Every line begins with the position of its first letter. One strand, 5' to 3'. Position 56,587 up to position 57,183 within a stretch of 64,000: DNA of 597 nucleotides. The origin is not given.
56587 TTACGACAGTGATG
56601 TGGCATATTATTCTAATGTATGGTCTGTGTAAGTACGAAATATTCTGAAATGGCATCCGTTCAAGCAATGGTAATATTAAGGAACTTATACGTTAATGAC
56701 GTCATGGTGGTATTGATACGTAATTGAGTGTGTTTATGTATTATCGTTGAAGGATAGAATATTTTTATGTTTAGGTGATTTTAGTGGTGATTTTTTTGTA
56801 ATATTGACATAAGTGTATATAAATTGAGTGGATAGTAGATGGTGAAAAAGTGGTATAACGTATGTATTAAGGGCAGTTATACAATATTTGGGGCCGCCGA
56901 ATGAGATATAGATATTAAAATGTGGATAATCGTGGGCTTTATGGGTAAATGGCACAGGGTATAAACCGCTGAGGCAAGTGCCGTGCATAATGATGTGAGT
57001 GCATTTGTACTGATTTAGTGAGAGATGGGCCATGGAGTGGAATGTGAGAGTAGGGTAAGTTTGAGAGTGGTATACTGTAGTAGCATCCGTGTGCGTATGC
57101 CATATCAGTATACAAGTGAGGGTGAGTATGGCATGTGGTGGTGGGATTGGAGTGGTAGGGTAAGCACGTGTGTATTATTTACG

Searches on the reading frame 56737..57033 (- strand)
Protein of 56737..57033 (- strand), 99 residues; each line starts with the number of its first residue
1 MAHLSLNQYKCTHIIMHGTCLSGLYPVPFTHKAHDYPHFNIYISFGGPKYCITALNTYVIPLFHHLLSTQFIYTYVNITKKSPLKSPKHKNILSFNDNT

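Call 29: search_protein_families(library=pfam, proteins=[window:56737-57033:-], max_evalue=0.1)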
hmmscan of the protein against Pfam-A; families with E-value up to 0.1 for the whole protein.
window:56737-57033:- (99 aa): 1 family
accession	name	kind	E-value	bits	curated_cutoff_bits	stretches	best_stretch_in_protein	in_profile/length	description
PF04318.17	DUF468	-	1.8e-57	192.5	25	1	16-99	1-84/84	Protein of unknown function (DUF468)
